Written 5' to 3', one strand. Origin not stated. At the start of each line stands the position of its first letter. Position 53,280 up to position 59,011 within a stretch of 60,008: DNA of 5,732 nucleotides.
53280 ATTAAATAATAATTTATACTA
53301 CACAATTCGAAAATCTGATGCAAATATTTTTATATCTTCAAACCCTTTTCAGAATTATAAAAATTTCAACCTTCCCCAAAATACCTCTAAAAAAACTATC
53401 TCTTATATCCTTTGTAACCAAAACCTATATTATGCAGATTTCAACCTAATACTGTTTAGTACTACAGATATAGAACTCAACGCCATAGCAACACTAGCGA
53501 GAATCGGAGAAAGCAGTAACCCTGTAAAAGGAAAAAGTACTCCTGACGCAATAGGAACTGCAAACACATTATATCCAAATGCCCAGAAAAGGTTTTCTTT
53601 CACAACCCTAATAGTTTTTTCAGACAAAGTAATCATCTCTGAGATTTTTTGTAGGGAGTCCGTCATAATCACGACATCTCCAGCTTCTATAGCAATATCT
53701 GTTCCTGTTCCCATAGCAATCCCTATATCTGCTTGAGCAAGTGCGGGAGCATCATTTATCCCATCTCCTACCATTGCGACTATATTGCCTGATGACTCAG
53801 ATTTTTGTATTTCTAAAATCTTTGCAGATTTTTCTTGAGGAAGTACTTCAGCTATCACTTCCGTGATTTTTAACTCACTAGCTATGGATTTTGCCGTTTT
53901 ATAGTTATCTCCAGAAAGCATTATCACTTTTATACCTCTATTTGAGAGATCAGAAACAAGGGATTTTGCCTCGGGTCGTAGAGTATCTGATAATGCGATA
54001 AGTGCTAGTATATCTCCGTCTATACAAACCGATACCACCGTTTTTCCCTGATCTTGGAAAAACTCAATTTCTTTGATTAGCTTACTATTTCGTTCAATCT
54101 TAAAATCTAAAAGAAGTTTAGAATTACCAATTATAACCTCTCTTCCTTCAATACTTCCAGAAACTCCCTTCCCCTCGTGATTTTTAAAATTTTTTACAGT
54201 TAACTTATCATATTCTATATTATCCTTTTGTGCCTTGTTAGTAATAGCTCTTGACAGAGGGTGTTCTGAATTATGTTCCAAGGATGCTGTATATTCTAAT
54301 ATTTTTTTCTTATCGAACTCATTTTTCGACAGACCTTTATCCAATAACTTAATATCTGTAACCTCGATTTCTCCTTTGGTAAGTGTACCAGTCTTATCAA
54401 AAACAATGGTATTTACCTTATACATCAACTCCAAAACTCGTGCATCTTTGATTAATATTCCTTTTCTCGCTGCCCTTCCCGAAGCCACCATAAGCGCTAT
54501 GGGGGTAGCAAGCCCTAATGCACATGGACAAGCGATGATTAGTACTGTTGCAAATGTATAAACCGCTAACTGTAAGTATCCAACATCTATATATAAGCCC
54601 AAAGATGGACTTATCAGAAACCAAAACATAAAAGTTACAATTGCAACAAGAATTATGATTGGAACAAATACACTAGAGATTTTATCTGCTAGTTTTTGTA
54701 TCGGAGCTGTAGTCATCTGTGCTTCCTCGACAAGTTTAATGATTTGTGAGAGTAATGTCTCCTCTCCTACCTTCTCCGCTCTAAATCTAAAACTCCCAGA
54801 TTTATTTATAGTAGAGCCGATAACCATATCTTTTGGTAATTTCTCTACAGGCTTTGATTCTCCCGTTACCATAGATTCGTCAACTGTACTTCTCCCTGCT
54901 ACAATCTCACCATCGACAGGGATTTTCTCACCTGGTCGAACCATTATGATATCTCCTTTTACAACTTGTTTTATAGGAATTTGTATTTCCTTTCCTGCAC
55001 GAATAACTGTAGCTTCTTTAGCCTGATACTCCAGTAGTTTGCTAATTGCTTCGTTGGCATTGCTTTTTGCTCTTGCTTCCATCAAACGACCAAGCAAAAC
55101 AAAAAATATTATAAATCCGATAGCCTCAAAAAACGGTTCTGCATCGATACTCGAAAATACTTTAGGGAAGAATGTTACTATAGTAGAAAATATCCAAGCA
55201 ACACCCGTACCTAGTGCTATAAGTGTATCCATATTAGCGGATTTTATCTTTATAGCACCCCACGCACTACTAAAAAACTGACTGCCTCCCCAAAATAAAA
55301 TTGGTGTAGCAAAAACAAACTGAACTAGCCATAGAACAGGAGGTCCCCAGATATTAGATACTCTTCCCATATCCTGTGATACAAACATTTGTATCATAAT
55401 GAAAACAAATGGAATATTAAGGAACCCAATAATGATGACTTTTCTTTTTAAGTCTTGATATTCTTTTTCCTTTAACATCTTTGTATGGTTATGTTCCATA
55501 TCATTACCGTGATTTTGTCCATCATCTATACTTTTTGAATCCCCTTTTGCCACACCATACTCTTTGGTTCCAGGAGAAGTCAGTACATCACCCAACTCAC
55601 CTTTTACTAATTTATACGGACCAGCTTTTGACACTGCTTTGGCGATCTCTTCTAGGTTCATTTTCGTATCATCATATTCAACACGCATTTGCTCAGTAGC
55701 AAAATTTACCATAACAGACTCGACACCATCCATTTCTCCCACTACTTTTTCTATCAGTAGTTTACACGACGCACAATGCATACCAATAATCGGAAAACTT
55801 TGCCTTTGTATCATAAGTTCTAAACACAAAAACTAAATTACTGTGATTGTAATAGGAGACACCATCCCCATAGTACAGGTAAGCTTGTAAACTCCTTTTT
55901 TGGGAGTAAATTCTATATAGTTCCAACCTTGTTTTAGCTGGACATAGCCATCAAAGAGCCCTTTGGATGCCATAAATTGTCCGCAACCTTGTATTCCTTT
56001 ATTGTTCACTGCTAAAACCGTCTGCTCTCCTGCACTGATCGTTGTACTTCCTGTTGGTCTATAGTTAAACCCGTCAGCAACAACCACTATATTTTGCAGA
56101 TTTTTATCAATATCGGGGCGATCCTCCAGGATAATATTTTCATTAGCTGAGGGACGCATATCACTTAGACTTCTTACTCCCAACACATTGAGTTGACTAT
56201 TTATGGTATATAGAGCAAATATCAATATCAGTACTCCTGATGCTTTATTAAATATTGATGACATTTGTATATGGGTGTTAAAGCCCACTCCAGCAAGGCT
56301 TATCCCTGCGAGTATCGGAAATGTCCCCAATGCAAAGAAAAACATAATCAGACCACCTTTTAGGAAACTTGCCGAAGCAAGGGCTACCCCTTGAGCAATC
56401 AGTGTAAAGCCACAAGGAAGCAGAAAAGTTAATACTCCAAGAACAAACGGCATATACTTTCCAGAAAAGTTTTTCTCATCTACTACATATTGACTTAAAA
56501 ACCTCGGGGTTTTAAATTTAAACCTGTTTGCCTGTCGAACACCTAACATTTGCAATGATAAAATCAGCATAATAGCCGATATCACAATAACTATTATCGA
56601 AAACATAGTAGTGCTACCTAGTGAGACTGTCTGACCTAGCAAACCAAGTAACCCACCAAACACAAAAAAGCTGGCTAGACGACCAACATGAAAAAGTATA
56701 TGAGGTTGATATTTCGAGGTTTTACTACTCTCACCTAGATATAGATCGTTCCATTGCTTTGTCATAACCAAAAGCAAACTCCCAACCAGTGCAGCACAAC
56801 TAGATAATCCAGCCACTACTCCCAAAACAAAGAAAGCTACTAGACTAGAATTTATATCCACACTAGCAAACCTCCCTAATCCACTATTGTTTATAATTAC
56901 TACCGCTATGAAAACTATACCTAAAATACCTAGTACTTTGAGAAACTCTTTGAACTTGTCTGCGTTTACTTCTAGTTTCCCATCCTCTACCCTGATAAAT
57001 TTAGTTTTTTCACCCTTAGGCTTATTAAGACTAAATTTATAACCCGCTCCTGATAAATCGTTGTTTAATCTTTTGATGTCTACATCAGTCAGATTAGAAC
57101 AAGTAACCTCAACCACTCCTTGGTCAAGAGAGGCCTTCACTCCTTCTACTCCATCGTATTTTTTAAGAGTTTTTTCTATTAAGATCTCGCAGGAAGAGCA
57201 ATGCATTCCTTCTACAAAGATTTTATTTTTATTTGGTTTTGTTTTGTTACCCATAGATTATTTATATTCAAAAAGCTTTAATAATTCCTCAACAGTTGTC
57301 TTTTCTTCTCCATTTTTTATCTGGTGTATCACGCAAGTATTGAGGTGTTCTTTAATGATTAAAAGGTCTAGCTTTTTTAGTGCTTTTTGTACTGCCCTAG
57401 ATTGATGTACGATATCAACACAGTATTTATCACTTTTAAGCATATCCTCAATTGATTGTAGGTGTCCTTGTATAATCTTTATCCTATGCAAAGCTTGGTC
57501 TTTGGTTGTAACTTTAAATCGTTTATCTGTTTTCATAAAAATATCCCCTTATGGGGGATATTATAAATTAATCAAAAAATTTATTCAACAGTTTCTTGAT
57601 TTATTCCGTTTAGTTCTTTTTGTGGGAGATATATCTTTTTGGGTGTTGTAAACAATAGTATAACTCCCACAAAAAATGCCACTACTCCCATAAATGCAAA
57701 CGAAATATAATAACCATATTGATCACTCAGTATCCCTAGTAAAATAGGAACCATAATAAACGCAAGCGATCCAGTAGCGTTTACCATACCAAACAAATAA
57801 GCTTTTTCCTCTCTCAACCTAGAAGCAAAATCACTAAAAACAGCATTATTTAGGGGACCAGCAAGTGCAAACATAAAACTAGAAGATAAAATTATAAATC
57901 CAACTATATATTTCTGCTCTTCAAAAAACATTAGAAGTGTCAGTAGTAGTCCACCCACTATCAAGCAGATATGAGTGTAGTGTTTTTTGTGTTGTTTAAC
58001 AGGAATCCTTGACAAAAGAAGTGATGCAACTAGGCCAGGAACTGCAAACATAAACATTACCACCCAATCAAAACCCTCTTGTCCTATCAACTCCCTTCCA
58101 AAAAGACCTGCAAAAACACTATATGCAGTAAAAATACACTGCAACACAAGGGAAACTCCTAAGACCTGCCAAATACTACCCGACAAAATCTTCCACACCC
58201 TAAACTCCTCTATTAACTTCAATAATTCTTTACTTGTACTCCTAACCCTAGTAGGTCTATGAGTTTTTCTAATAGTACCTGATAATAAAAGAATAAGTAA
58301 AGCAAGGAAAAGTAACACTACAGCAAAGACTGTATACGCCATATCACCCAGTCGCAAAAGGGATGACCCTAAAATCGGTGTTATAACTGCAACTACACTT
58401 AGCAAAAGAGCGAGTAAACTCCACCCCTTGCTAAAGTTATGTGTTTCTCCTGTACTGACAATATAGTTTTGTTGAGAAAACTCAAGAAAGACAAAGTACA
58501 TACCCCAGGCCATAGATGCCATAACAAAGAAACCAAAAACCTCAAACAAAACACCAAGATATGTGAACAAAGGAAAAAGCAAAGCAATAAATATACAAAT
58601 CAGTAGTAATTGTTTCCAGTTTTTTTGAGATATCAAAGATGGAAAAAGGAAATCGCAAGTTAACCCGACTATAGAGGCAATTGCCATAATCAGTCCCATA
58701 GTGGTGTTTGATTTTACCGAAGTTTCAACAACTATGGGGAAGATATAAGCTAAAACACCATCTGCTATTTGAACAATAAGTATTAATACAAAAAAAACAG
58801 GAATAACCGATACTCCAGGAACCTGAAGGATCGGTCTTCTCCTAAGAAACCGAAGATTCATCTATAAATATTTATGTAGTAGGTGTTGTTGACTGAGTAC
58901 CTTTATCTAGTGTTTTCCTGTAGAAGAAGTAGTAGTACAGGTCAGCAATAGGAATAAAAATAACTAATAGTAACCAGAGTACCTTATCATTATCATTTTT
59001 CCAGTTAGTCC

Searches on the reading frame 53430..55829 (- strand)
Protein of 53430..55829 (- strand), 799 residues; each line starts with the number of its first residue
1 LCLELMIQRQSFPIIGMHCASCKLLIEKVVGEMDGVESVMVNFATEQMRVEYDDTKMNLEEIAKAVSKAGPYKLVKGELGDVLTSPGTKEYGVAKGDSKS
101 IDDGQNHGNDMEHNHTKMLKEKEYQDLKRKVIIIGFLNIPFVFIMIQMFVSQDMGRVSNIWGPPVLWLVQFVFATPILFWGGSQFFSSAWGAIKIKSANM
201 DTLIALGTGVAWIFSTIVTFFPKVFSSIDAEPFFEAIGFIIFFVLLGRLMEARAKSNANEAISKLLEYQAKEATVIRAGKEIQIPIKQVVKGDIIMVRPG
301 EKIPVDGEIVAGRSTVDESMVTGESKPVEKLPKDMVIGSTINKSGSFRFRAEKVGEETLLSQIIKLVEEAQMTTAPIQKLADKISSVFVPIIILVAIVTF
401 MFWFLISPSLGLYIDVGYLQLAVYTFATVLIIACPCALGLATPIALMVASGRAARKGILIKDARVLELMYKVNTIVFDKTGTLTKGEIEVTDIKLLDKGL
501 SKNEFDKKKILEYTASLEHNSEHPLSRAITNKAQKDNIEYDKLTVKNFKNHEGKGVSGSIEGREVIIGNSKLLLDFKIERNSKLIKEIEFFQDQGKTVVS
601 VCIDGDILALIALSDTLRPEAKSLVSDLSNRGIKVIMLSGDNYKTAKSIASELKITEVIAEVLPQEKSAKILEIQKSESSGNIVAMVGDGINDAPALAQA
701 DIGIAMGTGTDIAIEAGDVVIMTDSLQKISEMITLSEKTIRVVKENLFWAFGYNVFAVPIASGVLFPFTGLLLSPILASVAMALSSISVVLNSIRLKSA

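Call 6: search_protein_families(library=pfam, proteins=[window:53430-55829:-], max_evalue=0.001)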
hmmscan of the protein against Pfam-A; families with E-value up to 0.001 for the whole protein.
window:53430-55829:- (799 aa): 4 families
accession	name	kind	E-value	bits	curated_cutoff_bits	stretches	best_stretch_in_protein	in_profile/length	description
PF00122.25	E1-E2_ATPase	-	2e-59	200.6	28.1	1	268-456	2-181/181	E1-E2 ATPase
PF00702.32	Hydrolase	-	3.6e-31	109.5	26.4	1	473-701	2-191/191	haloacid dehalogenase-like hydrolase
PF00403.32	HMA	-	1.1e-18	67.7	24.8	1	12-70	2-60/62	Heavy-metal-associated domain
PF08282.18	Hydrolase_3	-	2.6e-05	24.5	20.9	1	682-723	204-245/255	haloacid dehalogenase-like hydrolase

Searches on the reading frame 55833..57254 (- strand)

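Call 6: search_protein_families(library=pfam, proteins=[window:55833-57254:-], max_evalue=0.001)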
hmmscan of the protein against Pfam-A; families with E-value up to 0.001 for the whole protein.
window:55833-57254:- (473 aa): 2 families
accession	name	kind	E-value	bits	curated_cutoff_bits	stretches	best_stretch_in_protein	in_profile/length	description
PF13386.12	DsbD_2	-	1.7e-26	93.8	24.9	1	140-348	1-198/199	Cytochrome C biogenesis protein transmembrane region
PF00403.32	HMA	-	1.4e-11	45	24.8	1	12-73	2-62/62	Heavy-metal-associated domain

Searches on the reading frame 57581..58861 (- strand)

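Call 6: search_protein_families(library=pfam, proteins=[window:57581-58861:-], max_evalue=0.001)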
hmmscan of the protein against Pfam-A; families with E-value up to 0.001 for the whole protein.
window:57581-58861:- (426 aa): 2 families
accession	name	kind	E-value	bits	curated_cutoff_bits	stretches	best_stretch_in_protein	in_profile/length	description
PF07690.21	MFS_1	-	5.1e-20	72.1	33.4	2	24-347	2-324/347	Major Facilitator Superfamily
PF03092.22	BT1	-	0.00076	18.8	22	1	290-416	56-185/432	BT1 family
